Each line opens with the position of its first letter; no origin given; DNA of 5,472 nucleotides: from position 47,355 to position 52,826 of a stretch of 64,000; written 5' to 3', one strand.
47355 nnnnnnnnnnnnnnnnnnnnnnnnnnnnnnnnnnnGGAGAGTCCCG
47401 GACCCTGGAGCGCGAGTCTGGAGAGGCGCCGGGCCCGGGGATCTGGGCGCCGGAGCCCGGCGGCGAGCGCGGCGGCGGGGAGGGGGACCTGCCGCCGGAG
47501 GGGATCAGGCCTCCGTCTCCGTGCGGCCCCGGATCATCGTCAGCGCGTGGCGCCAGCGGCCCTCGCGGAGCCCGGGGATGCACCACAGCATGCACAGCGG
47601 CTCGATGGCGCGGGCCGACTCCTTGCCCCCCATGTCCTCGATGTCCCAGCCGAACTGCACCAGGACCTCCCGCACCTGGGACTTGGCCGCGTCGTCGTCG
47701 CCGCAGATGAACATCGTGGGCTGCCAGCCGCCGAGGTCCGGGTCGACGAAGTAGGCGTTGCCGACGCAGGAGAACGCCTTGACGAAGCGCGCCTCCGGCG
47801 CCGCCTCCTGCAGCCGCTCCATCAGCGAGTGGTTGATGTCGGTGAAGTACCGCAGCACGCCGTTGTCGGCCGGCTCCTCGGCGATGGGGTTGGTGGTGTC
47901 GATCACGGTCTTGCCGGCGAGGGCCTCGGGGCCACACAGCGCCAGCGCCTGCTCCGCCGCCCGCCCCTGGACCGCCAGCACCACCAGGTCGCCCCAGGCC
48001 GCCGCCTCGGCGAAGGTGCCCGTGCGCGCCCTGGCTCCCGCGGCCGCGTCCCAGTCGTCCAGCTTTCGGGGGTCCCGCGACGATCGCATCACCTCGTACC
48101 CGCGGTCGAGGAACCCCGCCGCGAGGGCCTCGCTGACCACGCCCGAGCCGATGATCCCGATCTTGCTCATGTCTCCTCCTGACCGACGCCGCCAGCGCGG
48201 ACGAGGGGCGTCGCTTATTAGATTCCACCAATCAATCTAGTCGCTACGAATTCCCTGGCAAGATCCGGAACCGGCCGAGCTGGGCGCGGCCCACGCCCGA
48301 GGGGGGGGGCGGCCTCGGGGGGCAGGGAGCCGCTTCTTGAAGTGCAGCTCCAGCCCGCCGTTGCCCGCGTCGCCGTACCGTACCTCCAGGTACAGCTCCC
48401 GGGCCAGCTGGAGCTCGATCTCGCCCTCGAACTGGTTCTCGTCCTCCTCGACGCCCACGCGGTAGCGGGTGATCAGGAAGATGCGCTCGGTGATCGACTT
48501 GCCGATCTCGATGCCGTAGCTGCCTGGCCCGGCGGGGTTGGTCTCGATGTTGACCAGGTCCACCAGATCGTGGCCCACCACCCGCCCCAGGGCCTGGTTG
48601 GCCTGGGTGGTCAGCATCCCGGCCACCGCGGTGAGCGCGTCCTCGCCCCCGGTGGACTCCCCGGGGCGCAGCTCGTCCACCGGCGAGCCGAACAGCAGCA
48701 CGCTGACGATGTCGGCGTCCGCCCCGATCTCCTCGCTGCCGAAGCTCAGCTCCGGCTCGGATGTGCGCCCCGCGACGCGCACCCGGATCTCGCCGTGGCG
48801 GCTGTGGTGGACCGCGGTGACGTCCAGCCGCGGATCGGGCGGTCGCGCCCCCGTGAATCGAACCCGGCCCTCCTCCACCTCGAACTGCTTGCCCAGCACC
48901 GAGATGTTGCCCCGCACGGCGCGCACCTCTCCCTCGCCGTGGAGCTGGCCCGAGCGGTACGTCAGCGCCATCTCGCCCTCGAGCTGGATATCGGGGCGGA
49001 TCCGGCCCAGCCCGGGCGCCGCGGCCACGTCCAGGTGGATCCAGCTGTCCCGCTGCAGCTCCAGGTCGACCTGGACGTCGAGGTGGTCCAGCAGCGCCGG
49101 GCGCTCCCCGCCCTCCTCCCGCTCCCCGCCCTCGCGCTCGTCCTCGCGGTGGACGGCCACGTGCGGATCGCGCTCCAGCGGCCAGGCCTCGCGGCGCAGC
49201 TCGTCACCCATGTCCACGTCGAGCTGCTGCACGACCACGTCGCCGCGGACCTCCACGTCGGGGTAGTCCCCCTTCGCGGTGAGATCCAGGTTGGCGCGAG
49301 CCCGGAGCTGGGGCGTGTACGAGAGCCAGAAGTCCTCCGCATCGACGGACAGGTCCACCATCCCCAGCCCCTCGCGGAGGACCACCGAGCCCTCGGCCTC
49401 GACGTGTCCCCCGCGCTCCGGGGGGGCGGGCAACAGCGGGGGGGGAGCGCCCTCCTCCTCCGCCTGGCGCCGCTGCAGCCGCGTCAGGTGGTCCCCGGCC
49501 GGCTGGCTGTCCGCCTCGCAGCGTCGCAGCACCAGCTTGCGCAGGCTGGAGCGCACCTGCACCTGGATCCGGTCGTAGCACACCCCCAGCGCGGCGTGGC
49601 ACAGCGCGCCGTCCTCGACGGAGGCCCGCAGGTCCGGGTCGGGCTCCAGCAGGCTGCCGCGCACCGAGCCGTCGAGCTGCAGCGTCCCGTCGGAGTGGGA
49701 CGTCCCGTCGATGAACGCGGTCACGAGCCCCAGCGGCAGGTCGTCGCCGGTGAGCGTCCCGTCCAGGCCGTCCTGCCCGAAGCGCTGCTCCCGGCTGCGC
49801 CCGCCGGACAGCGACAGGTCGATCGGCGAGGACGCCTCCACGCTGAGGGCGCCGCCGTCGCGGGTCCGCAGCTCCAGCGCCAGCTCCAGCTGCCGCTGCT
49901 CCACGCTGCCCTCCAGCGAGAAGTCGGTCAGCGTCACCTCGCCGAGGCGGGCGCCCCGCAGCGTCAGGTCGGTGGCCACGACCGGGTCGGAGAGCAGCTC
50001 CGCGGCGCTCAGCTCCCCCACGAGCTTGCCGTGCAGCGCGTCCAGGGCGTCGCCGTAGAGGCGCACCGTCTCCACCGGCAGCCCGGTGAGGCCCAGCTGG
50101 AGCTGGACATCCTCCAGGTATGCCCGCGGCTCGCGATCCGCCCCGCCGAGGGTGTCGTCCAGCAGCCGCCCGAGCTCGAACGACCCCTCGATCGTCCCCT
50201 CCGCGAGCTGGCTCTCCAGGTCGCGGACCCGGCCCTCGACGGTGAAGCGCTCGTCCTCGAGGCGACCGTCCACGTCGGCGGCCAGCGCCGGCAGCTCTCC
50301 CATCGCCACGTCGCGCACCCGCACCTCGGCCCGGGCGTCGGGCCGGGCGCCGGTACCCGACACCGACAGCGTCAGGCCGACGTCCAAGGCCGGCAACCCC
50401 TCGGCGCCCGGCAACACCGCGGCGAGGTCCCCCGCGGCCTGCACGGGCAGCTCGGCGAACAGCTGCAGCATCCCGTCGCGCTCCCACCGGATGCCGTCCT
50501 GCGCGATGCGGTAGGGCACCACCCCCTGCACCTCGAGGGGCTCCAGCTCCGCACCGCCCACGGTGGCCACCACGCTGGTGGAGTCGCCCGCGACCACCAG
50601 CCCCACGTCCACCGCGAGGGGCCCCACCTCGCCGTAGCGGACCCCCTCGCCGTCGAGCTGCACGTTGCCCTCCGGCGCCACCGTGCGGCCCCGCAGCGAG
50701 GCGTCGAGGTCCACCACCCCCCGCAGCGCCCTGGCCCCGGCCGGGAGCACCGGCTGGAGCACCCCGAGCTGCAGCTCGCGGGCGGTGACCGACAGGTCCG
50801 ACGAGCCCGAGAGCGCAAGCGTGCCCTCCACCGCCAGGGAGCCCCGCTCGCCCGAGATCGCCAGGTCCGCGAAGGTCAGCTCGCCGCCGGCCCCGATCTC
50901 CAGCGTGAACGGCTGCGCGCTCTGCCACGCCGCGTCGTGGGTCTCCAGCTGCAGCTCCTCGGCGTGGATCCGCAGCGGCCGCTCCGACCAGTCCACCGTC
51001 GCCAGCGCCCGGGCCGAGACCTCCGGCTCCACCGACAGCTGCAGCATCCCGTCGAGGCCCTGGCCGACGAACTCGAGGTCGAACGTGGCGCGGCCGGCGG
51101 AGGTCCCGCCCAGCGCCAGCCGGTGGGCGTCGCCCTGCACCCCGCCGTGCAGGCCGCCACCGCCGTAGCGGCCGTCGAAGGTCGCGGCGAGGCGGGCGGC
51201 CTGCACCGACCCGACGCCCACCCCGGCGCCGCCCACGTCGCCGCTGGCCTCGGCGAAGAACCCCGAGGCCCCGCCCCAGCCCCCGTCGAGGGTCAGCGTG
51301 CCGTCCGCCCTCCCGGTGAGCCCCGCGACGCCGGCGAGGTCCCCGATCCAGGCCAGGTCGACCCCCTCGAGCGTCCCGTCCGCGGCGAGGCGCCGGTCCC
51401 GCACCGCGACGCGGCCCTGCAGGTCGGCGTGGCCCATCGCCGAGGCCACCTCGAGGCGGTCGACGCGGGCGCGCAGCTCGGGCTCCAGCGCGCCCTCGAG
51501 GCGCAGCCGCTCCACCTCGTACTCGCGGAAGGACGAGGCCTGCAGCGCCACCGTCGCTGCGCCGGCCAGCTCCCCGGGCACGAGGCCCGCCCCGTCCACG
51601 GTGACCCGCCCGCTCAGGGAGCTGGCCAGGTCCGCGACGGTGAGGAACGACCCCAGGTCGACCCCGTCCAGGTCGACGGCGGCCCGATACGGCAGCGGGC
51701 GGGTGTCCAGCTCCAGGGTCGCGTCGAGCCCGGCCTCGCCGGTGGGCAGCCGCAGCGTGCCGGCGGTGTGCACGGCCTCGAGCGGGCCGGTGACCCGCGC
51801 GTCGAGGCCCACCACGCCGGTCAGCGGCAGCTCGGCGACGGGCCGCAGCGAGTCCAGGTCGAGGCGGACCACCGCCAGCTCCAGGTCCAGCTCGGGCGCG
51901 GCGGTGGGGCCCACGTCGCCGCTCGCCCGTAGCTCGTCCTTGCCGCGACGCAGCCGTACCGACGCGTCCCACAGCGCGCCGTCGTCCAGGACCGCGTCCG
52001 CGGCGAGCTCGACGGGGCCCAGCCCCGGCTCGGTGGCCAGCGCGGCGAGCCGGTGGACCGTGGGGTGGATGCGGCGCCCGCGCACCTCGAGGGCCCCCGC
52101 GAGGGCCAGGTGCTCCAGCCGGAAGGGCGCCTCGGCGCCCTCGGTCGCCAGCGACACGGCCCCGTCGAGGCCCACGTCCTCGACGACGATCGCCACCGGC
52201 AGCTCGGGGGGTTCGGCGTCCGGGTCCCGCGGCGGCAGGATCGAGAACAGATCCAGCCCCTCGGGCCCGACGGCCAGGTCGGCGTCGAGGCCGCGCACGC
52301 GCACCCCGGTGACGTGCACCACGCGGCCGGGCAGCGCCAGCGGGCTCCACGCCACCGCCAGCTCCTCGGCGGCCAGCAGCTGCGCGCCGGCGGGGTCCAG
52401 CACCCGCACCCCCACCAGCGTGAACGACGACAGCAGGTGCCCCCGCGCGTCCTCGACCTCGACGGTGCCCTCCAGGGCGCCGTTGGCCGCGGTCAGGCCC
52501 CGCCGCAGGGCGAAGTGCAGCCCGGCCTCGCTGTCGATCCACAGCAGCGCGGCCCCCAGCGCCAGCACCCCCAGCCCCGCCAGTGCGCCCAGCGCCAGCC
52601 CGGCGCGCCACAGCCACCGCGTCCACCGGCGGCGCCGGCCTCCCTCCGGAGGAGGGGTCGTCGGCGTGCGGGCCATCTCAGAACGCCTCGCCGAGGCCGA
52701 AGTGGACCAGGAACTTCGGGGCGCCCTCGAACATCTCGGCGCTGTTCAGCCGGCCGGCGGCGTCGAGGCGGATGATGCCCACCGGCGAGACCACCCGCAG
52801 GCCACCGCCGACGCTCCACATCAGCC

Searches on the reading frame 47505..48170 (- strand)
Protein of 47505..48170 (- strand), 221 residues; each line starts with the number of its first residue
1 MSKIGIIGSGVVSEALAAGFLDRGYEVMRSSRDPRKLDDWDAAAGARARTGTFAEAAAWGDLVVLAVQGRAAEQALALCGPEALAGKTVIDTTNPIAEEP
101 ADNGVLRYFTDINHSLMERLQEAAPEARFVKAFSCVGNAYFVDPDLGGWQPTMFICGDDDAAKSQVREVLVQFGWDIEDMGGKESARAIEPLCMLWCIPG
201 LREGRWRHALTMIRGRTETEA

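Call 38: search_protein_families(library=pfam, proteins=[window:47505-48170:-], max_evalue=0.00001)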
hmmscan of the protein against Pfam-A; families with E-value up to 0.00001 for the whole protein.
window:47505-48170:- (221 aa): 1 family
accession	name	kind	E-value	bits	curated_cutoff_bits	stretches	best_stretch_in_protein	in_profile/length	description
PF03807.23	F420_oxidored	-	1e-18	68.2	21.6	1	3-95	1-94/94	NADP oxidoreductase coenzyme F420-dependent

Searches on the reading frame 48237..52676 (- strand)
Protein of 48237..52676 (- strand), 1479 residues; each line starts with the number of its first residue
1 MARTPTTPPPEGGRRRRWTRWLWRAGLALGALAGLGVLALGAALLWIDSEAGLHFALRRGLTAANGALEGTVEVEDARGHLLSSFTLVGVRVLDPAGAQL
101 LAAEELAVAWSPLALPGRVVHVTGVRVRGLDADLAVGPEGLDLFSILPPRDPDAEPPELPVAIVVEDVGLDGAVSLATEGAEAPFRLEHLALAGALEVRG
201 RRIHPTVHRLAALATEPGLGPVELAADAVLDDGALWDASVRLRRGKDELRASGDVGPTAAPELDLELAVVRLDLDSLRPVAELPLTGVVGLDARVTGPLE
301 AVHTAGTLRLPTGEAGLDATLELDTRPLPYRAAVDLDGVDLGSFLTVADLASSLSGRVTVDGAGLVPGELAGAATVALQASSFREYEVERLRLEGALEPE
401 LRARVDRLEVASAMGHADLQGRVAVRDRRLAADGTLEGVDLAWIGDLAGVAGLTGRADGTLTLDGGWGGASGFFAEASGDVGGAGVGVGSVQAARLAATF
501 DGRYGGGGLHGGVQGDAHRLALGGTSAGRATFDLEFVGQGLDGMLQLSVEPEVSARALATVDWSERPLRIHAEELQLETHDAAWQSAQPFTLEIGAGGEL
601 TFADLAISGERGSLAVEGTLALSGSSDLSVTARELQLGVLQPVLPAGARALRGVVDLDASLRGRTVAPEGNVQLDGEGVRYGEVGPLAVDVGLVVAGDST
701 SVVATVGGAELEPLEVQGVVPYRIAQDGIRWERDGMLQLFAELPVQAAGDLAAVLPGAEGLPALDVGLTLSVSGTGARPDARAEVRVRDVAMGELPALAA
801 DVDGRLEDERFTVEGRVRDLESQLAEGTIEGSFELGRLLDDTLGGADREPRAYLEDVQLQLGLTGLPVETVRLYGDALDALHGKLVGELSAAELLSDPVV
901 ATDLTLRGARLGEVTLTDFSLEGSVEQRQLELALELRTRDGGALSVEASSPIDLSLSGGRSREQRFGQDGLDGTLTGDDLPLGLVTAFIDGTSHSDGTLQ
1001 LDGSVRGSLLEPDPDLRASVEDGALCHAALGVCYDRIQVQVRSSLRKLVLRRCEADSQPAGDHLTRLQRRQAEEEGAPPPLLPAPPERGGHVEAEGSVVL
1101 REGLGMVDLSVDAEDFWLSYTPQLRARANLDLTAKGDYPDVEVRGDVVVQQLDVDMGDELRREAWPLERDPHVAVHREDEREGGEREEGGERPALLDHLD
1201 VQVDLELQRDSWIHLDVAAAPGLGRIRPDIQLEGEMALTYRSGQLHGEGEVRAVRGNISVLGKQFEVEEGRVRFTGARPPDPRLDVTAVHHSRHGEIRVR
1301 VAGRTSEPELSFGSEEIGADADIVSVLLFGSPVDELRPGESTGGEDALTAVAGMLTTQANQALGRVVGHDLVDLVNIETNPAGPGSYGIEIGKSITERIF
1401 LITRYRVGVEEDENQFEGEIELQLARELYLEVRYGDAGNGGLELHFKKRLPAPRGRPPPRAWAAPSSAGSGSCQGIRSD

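Call 38: search_protein_families(library=pfam, proteins=[window:48237-52676:-], max_evalue=0.00001)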
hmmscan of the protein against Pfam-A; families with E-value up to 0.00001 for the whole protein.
window:48237-52676:- (1479 aa): 2 families
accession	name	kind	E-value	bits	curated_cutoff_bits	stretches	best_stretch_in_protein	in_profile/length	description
PF04357.19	TamB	-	2.2e-37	129.7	22.4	1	1089-1449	10-380/381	TamB, inner membrane protein subunit of TAM complex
PF05359.17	DUF748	-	1.8e-09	36.7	50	0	53-343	239-540/1037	Domain of Unknown Function (DUF748)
